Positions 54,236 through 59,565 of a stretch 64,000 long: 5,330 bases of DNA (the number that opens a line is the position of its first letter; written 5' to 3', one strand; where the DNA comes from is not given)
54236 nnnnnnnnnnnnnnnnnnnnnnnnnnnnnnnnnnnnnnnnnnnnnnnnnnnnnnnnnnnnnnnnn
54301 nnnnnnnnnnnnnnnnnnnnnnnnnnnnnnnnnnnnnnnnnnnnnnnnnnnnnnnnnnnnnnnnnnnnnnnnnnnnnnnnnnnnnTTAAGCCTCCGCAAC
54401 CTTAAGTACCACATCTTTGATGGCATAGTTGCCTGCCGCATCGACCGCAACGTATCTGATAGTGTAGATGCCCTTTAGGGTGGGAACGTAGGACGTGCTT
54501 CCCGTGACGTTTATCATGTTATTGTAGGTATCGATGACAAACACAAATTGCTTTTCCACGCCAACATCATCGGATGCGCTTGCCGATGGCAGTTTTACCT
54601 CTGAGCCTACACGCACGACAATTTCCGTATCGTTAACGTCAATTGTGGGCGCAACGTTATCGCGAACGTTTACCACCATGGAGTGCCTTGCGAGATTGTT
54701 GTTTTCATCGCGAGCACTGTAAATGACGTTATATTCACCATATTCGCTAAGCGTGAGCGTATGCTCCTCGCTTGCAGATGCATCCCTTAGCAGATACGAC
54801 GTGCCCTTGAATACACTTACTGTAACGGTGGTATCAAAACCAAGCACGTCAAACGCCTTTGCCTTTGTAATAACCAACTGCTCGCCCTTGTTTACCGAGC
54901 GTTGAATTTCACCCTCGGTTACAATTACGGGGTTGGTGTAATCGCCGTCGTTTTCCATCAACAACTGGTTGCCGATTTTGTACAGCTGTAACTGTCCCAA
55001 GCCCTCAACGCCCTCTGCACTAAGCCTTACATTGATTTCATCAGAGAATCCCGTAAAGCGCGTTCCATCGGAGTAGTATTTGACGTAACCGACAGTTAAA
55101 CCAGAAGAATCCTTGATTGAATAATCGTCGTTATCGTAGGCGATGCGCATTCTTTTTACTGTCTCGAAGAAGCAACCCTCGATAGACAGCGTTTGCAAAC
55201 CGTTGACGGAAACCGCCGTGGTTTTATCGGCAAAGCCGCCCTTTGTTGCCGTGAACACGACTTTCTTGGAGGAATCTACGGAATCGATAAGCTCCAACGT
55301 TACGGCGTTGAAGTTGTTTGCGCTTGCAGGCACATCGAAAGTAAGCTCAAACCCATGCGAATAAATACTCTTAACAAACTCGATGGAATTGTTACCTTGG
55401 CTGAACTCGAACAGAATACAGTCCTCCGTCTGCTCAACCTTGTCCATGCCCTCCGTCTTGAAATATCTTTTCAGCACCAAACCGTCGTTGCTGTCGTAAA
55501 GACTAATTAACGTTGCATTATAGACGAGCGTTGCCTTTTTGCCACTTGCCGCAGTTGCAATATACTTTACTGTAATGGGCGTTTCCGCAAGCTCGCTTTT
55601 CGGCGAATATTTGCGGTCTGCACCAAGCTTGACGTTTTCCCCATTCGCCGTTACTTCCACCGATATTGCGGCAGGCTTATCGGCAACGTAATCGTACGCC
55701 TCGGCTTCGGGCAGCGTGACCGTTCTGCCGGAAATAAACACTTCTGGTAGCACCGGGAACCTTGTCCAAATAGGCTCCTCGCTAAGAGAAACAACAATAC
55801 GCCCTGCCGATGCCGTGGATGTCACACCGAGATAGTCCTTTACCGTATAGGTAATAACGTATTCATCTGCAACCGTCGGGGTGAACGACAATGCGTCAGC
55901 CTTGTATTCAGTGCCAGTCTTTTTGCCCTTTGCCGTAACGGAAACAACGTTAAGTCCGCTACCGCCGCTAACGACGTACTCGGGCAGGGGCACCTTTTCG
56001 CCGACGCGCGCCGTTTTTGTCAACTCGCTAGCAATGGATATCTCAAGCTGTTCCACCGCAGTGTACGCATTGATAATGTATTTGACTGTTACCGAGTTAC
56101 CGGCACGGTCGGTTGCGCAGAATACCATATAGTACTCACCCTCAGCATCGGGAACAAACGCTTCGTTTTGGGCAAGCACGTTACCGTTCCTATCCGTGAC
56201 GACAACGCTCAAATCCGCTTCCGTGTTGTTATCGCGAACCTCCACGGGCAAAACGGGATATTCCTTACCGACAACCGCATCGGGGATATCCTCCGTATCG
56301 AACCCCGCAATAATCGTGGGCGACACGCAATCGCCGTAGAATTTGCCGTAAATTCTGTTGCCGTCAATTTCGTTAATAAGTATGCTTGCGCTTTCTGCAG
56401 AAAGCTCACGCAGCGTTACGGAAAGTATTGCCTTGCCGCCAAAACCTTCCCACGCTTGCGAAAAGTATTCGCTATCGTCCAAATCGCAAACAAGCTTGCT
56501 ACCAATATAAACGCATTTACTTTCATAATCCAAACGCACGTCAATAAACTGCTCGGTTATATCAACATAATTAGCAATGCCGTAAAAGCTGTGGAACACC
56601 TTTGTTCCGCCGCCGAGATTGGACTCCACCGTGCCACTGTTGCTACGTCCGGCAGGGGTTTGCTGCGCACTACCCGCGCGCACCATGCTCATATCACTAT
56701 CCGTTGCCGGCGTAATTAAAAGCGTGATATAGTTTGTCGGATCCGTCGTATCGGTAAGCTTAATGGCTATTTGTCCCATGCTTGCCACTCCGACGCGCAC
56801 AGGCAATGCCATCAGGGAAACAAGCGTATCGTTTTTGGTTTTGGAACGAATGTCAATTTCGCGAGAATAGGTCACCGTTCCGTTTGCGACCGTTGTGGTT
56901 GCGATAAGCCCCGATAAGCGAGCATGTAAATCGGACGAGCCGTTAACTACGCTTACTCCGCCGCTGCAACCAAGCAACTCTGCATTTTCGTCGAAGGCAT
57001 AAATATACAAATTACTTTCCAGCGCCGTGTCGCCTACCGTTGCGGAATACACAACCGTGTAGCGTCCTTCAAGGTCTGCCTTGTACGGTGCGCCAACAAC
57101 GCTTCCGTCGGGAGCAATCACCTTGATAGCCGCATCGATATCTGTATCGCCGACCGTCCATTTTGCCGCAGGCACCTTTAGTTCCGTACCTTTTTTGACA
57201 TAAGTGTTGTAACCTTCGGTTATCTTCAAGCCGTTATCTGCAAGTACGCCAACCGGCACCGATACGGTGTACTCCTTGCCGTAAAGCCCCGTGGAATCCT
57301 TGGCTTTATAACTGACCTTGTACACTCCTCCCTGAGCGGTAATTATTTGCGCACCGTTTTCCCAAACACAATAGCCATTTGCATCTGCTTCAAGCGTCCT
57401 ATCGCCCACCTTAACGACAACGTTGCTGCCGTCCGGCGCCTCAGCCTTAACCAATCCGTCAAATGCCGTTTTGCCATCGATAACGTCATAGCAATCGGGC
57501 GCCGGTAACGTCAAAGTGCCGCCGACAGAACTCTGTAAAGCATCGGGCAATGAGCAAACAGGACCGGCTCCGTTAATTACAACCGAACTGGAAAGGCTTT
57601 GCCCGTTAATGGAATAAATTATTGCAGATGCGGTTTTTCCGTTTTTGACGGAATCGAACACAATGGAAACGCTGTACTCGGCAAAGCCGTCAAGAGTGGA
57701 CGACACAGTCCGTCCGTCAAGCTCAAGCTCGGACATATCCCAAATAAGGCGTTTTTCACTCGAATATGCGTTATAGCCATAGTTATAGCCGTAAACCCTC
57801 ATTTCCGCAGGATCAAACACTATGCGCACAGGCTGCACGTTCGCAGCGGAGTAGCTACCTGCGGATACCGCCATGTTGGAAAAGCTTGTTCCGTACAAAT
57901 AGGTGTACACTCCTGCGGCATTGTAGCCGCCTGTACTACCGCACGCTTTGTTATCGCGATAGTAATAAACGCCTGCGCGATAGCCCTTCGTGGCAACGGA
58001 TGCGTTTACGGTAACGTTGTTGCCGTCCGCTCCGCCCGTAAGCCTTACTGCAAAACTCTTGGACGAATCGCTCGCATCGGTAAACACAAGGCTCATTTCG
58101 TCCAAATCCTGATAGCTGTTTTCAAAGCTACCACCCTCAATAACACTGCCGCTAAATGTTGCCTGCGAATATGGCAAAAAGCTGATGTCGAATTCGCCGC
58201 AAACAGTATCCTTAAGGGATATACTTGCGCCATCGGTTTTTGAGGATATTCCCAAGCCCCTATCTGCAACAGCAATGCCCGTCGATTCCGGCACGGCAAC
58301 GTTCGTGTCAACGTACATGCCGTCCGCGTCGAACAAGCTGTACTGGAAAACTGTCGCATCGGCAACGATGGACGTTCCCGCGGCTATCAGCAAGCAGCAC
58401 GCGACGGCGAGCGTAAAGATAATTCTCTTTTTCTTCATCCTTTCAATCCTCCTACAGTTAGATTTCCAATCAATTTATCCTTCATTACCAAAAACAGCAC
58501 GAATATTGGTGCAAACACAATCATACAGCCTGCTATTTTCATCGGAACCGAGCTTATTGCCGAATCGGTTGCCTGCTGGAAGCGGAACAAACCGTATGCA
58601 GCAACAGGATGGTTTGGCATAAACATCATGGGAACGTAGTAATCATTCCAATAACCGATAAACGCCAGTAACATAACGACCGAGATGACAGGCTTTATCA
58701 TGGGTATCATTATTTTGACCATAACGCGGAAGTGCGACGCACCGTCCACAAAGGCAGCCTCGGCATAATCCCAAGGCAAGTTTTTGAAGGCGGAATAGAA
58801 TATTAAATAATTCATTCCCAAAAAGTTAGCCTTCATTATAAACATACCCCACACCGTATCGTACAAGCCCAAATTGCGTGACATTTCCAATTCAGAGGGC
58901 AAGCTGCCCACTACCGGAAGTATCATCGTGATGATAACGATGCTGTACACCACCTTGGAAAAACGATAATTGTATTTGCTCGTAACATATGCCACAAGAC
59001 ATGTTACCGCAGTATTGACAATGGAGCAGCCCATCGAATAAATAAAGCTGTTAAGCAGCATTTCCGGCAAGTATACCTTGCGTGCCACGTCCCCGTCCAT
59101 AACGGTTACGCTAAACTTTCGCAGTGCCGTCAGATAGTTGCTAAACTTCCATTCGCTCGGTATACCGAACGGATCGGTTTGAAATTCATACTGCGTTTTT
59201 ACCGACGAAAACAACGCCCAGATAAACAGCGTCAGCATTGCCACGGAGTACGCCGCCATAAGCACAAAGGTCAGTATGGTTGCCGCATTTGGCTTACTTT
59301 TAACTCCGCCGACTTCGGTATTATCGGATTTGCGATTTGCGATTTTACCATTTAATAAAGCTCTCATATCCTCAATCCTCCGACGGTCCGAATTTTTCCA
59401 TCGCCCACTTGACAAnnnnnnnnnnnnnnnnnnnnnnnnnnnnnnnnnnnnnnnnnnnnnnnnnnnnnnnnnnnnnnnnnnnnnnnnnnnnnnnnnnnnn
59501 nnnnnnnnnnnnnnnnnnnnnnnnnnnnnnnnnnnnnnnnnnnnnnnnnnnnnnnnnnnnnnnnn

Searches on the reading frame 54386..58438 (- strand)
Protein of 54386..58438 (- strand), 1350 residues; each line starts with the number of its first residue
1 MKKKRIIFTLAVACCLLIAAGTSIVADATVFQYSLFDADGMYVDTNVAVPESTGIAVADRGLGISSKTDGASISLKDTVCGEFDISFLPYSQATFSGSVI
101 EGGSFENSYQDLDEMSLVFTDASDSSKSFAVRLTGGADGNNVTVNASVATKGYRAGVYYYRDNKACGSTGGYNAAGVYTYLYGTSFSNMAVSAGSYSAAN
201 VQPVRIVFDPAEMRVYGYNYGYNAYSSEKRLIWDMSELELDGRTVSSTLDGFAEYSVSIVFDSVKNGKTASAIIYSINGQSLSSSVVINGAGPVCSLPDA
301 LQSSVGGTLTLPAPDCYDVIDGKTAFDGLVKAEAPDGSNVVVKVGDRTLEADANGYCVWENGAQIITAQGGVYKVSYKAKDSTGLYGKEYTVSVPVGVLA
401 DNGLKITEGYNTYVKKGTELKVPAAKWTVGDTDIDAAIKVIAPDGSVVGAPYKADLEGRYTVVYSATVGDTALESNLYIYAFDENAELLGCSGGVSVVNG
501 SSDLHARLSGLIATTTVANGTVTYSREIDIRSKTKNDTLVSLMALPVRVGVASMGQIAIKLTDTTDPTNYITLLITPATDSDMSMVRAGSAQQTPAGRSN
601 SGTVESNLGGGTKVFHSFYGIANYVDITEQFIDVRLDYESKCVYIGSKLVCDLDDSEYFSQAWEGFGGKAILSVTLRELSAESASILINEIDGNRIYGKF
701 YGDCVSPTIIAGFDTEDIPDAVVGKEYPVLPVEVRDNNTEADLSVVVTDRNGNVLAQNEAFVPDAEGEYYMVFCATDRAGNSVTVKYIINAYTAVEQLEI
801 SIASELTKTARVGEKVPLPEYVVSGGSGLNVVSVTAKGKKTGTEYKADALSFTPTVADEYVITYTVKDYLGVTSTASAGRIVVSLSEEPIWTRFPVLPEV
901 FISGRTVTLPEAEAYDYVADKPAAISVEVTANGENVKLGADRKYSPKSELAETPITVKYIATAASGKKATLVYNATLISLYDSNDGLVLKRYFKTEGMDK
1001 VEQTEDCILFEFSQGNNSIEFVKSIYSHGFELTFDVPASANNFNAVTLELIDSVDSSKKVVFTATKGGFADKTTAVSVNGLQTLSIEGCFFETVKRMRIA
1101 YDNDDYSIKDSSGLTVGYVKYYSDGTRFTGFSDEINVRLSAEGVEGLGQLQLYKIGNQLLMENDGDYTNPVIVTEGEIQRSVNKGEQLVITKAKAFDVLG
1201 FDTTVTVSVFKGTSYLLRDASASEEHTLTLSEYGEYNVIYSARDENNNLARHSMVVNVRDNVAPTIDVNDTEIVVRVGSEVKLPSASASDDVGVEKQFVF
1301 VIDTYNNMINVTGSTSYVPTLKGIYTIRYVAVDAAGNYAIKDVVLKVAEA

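Call 14: search_protein_families(library=pfam, proteins=[window:54386-58438:-], max_evalue=0.001)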
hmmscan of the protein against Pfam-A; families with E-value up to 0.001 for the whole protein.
window:54386-58438:- (1350 aa): 2 families
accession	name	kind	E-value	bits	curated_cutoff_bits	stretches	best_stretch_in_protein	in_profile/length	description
PF16403.11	Bact_surface_Ig-like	-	2.2e-05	24.8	27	0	1271-1339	7-63/71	Bacterial surface protein, Ig-like domain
PF12245.14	Big_3_2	-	0.0003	21.4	23.3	0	740-785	62-113/122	Bacterial Ig-like domain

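Call 56: search_solved_structures(query=window:54386-58438:-, max_evalue=0.01)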
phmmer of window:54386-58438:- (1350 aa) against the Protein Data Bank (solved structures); distinct sequences matched with E-value up to 0.01: 0.

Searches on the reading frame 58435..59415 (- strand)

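Call 14: search_protein_families(library=pfam, proteins=[window:58435-59415:-], max_evalue=0.001)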
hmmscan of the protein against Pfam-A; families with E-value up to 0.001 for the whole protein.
window:58435-59415:- (326 aa): 1 family
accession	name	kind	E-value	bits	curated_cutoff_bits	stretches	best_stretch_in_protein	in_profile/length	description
PF00528.27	BPD_transp_1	-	7.9e-15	55.5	26.4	1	142-308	9-172/184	Binding-protein-dependent transport system inner membrane component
